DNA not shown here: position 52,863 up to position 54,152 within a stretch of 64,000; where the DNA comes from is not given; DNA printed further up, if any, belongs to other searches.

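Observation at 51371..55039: Uncharacterised operon: Rieske ferredoxin, motif-less TrpD-like protein, DhnA-like aldolase-fold protein, PfkB kinase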

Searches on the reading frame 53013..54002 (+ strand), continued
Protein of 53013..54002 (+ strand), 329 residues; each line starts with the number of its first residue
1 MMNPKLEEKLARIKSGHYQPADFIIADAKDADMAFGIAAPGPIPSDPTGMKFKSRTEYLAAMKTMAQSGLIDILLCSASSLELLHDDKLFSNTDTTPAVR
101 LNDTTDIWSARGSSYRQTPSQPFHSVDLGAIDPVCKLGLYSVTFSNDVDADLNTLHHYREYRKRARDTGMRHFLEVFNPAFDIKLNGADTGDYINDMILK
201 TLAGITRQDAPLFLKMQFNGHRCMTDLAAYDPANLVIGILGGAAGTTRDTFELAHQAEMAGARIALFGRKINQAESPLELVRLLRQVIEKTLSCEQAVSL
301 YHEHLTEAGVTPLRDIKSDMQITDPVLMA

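Call 40: search_dna_similar(query=window:53013-54002:+, collection=plasmids, mode=protein, max_rows=25)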
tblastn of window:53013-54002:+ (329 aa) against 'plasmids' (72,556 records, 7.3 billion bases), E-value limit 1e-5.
Records with a match: 47; places in all: 51; records where one place covers at least 80% of the query: 46.
Best place of each record, by identity: <60% 47.
By first word of the organism name: Rhizobium 11; Agrobacterium 10; Shinella 10; Sinorhizobium 8; Vibrio 2; Aureimonas 1; Martelella 1; Pararhizobium 1; Pleomorphomonas 1; Lichenicola 1; and 1 more.
By predicted mobility (MOB-suite, as given by PLSDB): non-mobilizable 36; conjugative 7; mobilizable 4.
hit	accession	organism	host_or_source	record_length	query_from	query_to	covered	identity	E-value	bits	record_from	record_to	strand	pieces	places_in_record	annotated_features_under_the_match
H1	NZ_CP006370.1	Aureimonas sp. AU20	-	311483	5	327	98%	48.8%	6e-86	289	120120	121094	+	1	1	hypothetical protein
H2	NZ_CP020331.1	Martelella mediterranea DSM 17316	-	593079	1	329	100%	47.0%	2e-67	236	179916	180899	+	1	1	hypothetical protein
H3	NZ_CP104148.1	Sinorhizobium medicae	Trigonella foenum-graecum,cell culture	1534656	5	327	98%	46.4%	1e-84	285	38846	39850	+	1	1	none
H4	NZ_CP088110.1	Sinorhizobium medicae WSM1115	cell culture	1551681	5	327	98%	46.4%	1e-84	285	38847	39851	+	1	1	none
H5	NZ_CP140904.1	Sinorhizobium medicae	Medicago lupulina,whole organism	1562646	5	327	98%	46.4%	1e-84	285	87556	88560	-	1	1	none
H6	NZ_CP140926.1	Sinorhizobium medicae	Medicago lupulina,whole organism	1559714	5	327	98%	46.4%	8e-84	283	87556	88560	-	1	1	none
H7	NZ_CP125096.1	Agrobacterium fabrum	Raspberry,cell culture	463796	2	327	99%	45.6%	2e-74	256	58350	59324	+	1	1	hypothetical protein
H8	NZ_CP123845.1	Agrobacterium fabrum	Raspberry,cell culture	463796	2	327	99%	45.6%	2e-74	256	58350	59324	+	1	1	hypothetical protein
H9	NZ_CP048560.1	Agrobacterium fabrum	walnut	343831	2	327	99%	45.6%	3e-74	255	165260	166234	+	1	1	hypothetical protein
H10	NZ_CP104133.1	Sinorhizobium sp. K101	Phaseolus vulgaris,cell ...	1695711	5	327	98%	45.8%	1e-82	280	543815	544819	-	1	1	none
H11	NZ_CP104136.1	Sinorhizobium sp. C101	Phaseolus vulgaris,cell ...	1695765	5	327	98%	45.8%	1e-82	280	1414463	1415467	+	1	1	record has no annotation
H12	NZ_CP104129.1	Sinorhizobium sp. M103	Phaseolus vulgaris,cell ...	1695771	5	327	98%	45.8%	1e-82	280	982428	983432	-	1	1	none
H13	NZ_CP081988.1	Shinella oryzae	cell culture,rhizosphere soil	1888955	5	329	99%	45.3%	6e-82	277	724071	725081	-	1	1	none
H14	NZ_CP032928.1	Agrobacterium tumefaciens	Rubus sp.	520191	2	327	99%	45.1%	8e-73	251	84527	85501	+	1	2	hypothetical protein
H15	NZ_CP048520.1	Agrobacterium tumefaciens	walnut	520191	2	327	99%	45.1%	8e-73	251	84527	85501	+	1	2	hypothetical protein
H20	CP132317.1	Shinella sumterensis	Homo sapiens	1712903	5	329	99%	45.0%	2e-82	279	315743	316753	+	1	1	hypothetical protein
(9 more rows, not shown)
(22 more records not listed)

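Call 41: get_annotated_region(hit=H7, flank=9000)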
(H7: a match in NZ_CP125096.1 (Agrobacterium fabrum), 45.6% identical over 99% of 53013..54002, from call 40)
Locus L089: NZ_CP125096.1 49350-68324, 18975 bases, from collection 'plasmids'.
description: Agrobacterium fabrum strain N33/94 plasmid pAtN33_94, complete sequence
organism: Agrobacterium fabrum (NCBI taxid 1176649)
taxonomy: Bacteria; Pseudomonadota; Alphaproteobacteria; Hyphomicrobiales; Rhizobiaceae; Agrobacterium; Agrobacterium fabrum
host: -; source: Raspberry,cell culture; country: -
typing (MOB-suite, as given by PLSDB): conjugative; relaxase MOBQ; mating-pair formation MPF_T
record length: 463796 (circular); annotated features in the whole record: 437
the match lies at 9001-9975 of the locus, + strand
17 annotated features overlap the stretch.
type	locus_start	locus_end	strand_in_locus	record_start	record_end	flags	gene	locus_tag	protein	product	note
CDS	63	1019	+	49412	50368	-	-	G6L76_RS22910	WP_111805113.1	HD-GYP domain-containing protein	-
CDS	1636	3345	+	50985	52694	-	-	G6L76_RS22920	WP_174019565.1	glycerol-3-phosphate dehydrogenase/oxidase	-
CDS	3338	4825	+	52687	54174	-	-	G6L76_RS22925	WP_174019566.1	FGGY-family carbohydrate kinase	GO:0016310 - phosphorylation [Evidence IEA]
CDS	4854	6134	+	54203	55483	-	-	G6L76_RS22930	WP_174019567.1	sugar ABC transporter substrate-binding protein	-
CDS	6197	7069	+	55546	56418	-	-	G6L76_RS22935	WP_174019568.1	sugar ABC transporter permease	-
CDS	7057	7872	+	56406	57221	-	-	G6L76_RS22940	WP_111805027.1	carbohydrate ABC transporter permease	GO:0008643 - carbohydrate transport [Evidence IEA]; GO:0055085 - transmembrane transport [Evidence IEA]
CDS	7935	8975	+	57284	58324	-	ugpC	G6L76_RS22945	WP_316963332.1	sn-glycerol-3-phosphate ABC transporter ATP-binding protein UgpC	-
CDS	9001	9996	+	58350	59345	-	-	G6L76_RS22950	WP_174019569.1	hypothetical protein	-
CDS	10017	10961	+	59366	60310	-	-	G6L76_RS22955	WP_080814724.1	sugar-binding domain-containing protein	-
CDS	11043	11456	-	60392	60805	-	-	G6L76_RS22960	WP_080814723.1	ABC transporter substrate-binding protein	-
CDS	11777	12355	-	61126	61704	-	-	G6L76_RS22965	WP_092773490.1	helix-turn-helix domain-containing protein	GO:0006355 - regulation of DNA-templated transcription [Evidence IEA]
CDS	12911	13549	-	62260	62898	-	fixJ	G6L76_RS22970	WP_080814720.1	response regulator FixJ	GO:0000160 - phosphorelay signal transduction system [Evidence IEA]; GO:0045893 - positive regulation of DNA-templated ...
CDS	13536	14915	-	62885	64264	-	-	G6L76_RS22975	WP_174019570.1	PAS domain-containing sensor histidine kinase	-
CDS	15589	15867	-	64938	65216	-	-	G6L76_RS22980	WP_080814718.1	antitoxin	-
CDS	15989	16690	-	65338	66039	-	-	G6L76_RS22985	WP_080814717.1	Crp/Fnr family transcriptional regulator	GO:0006355 - regulation of DNA-templated transcription [Evidence IEA]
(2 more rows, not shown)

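Call 42: get_annotated_region(hit=H2, flank=9000)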
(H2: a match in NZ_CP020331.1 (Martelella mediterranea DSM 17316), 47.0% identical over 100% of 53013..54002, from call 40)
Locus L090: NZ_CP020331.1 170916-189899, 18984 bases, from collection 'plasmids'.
description: Martelella mediterranea DSM 17316 strain MACL11 plasmid pMM593, complete sequence
organism: Martelella mediterranea DSM 17316 (NCBI taxid 1122214)
taxonomy: Bacteria; Pseudomonadota; Alphaproteobacteria; Hyphomicrobiales; Aurantimonadaceae; Martelella; Martelella mediterranea; Martelella mediterranea DSM 17316
host: -; source: -; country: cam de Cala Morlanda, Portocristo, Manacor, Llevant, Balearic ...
typing (MOB-suite, as given by PLSDB): non-mobilizable; replicon rep_cluster_354
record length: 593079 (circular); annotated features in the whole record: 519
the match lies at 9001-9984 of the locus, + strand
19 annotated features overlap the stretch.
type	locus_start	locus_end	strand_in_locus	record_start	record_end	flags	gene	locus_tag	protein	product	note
CDS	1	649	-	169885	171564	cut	-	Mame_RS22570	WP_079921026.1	Mu transposase C-terminal domain-containing protein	-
CDS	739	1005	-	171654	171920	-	-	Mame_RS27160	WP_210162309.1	hypothetical protein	-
CDS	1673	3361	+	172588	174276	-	-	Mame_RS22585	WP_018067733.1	glycerol-3-phosphate dehydrogenase/oxidase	-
CDS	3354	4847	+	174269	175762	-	-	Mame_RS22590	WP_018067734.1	FGGY-family carbohydrate kinase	GO:0016310 - phosphorylation [Evidence IEA]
CDS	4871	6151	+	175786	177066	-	-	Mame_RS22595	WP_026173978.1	sugar ABC transporter substrate-binding protein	-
CDS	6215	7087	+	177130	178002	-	-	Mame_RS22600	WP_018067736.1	sugar ABC transporter permease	-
CDS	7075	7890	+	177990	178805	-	-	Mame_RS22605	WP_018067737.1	carbohydrate ABC transporter permease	GO:0008643 - carbohydrate transport [Evidence IEA]; GO:0055085 - transmembrane transport [Evidence IEA]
CDS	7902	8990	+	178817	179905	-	-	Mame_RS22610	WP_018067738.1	ABC transporter ATP-binding protein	-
CDS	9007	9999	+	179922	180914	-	-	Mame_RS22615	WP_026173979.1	hypothetical protein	-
CDS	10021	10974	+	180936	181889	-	-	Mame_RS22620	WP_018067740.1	sugar-binding transcriptional regulator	-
CDS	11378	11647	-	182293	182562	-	-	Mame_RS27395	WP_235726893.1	hypothetical protein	-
CDS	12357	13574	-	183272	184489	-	-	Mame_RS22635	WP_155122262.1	ion channel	-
CDS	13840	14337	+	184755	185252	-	-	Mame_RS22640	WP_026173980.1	DUF2165 domain-containing protein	-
CDS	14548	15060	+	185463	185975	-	-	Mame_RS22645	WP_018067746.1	hypothetical protein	-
CDS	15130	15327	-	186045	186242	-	-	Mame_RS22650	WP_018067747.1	hypothetical protein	-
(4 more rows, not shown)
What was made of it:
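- A second context is GlpD-like dehydrogenase + FGGY kinase + ABC + AldL + SorC regulator (calls 41, 42).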

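Call 60: find_encoding_contigs(protein=P0118, flank=9000, max_places=1)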
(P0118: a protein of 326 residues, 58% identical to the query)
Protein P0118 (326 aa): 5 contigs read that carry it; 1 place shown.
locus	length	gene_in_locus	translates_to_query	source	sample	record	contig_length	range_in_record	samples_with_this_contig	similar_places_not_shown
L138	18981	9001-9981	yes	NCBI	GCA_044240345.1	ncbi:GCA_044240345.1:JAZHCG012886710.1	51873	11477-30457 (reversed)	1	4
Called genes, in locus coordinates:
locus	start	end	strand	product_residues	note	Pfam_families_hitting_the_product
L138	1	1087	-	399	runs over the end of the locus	PF01520:Amidase_3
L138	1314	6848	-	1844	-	PF00005:ABC_tran (faint), PF00158:Sigma54_activat (faint), PF00485:PRK (faint), PF00910:RNA_helicase (faint), PF00931:NB-ARC (faint), PF01443:Viral_helicase1 (faint), PF17755:UvrA_DNA-bind, PF17760:UvrA_inter, +29 more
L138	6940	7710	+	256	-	PF05721:PhyH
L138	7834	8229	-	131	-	PF00581:Rhodanese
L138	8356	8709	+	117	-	PF01588:tRNA_bind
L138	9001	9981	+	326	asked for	-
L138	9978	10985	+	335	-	PF00294:PfkB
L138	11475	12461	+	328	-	PF12556:CobS_N (weak), PF07728:AAA_5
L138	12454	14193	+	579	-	PF06213:CobT, PF11775:CobT_C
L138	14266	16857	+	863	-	PF00133:tRNA-synt_1, PF01406:tRNA-synt_1e (faint), PF09334:tRNA-synt_1g, PF13603:tRNA-synt_1_2, PF00133:tRNA-synt_1, PF08264:Anticodon_1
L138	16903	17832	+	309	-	PF00892:EamA, PF03151:TPT (faint), PF00892:EamA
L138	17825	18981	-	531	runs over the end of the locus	PF00773:RNB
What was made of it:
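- In Granulosicoccaceae the pair sits among housekeeping genes with no transporter (call 60). In Granulosicoccaceae the pair sits among housekeeping genes (call 60).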

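Call 67: find_encoding_contigs(protein=P0002, flank=8000, max_places=2)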
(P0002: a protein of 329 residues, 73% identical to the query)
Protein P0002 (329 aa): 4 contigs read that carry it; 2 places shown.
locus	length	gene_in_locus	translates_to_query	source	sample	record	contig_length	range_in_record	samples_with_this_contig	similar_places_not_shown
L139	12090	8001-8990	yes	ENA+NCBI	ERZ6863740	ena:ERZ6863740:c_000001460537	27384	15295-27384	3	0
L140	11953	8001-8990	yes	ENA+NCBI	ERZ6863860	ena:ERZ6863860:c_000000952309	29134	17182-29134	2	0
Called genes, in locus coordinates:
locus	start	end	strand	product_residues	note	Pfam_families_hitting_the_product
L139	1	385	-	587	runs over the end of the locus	PF02538:Hydantoinase_B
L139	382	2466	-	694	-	PF05378:Hydant_A_N, PF01968:Hydantoinase_A, PF19278:Hydant_A_C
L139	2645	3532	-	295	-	PF00126:HTH_1, PF03466:LysR_substrate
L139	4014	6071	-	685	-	PF00724:Oxidored_FMN, PF00070:Pyr_redox (weak), PF00890:FAD_binding_2 (weak), PF01266:DAO (weak), PF03486:HI0933_like (weak), PF07992:Pyr_redox_2, PF13450:NAD_binding_8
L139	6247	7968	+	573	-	PF18294:Pept_S41_N, PF03572:Peptidase_S41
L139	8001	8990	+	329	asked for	-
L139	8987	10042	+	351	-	PF00294:PfkB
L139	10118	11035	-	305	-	PF07681:DoxX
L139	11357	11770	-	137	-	PF11528:DUF3224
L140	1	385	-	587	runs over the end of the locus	PF02538:Hydantoinase_B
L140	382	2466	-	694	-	PF05378:Hydant_A_N, PF01968:Hydantoinase_A, PF19278:Hydant_A_C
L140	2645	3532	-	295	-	PF00126:HTH_1, PF03466:LysR_substrate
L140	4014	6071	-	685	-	PF00724:Oxidored_FMN, PF00070:Pyr_redox (weak), PF00890:FAD_binding_2 (weak), PF01266:DAO (weak), PF03486:HI0933_like (weak), PF07992:Pyr_redox_2, PF13450:NAD_binding_8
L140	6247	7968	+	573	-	PF18294:Pept_S41_N, PF03572:Peptidase_S41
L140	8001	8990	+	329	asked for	-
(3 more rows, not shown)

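Call 72: search_protein_representatives(alignment_id=A1)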
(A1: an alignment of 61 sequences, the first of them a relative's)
Query: 61 sequences, 327 profile positions. Proteins with E-value up to 0.001 (for the whole library): 1225; up to 1e-10: 753; up to 1e-30: 248. The best 150 are listed.
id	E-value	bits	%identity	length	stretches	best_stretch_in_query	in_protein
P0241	1.5e-131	454.8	-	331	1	4-326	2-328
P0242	2.1e-130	451.0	-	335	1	2-325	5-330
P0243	4.0e-117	407.3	-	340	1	3-326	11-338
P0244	1.5e-115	402.1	-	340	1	4-326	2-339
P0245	1.4e-112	392.4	-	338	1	2-325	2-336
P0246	7.3e-112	390.0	-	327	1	1-326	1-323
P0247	2.2e-102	358.8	-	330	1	5-326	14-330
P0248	4.6e-99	348.0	-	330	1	5-326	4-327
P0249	3.2e-98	345.2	-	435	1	2-324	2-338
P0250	2.4e-97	342.3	-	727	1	2-323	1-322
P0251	1.4e-95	336.5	-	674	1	4-256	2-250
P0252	6.1e-91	321.3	-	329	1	4-325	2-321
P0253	1.2e-90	320.3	-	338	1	78-326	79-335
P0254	3.3e-90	318.9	-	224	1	2-223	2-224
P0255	2.5e-88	312.7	-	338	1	5-248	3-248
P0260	2.9e-78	279.6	-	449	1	41-296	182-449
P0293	3.6e-58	213.6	-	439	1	133-324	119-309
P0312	1.8e-53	198.2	-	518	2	33-151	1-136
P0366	8.0e-44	166.4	-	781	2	5-129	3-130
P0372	7.1e-43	163.3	-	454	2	187-258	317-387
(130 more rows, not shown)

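Call 73: search_protein_families(library=pfam, proteins=[P0250, P0251, P0366, P0249, P0260, P0312, P0293, P0372], max_evalue=0.001)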
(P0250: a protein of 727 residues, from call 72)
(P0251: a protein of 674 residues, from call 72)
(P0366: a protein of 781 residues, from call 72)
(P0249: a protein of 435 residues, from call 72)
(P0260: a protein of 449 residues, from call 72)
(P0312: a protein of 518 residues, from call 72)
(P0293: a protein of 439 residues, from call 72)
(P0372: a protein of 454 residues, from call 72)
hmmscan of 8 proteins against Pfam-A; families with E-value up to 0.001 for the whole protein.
P0250 (727 aa): 1 family
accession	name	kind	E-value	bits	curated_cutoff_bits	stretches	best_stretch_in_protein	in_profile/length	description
PF00294.29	PfkB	-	9.9e-32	110.9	25.8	1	368-682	21-296/302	pfkB family carbohydrate kinase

P0251 (674 aa): 1 family
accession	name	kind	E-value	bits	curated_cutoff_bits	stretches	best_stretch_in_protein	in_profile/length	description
PF00294.29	PfkB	-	1.3e-28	100.7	25.8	1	341-654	15-298/302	pfkB family carbohydrate kinase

P0366 (781 aa): 0 families

P0249 (435 aa): 0 families

P0260 (449 aa): 3 families
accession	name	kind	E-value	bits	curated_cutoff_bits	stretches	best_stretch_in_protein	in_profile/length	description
PF13185.12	GAF_2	-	2.9e-14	53.9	28.6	1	30-175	2-135/136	GAF domain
PF01590.32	GAF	-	1.2e-05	26.3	22.4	1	33-150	3-109/133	GAF domain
PF14215.12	bHLH-MYC_N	-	0.00028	21.6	30.2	1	69-162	85-175/181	bHLH-MYC and R2R3-MYB transcription factors N-terminal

P0312 (518 aa): 0 families

P0293 (439 aa): 0 families

P0372 (454 aa): 0 families
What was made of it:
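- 53999..55039 (+): Module B, gene 2: PfkB-family sugar kinase (346 aa), start overlapping the aldolase stop (ATGA). Fusion proteins P0250 and P0251 exist (calls 72, 73).
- Two AldL-PfkB fusion proteins exist (calls 72, 73).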

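Call 77: get_annotated_region(hit=H20, flank=9000)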
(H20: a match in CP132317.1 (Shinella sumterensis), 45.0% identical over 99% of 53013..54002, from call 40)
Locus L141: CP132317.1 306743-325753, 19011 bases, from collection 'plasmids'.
description: Shinella sumterensis strain UPHL-collab-3 plasmid unnamed1, complete sequence
organism: Shinella sumterensis (NCBI taxid 1967501)
taxonomy: Bacteria; Pseudomonadota; Alphaproteobacteria; Hyphomicrobiales; Rhizobiaceae; Shinella; Shinella sumterensis
host: -; source: Homo sapiens; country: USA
typing (MOB-suite, as given by PLSDB): non-mobilizable
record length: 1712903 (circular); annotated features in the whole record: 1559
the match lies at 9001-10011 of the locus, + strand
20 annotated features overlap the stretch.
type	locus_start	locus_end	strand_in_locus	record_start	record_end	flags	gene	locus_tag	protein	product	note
CDS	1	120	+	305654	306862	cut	-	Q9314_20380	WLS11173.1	MFS transporter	-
CDS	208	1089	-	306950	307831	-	-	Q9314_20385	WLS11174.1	alpha/beta hydrolase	-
CDS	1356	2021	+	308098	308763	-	-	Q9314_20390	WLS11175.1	transcriptional regulator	-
CDS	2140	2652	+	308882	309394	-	-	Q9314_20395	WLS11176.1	hypothetical protein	-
CDS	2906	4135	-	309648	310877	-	-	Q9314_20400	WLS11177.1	ROK family transcriptional regulator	-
CDS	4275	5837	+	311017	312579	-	-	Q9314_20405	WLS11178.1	FGGY-family carbohydrate kinase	-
CDS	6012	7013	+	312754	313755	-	-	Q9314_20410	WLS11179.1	substrate-binding domain-containing protein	-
CDS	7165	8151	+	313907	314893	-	-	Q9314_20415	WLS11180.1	ABC transporter permease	-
CDS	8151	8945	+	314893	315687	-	-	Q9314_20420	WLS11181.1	ATP-binding cassette domain-containing protein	-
CDS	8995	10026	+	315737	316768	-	-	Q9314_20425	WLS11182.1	hypothetical protein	-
CDS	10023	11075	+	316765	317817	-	-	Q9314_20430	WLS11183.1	carbohydrate kinase family protein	-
CDS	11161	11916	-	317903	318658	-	-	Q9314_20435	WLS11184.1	SDR family oxidoreductase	-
CDS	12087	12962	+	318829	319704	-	-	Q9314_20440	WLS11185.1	AraC family transcriptional regulator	-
CDS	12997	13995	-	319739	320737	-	-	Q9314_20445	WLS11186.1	GlxA family transcriptional regulator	-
CDS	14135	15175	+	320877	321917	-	-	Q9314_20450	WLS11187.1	ABC transporter substrate-binding protein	-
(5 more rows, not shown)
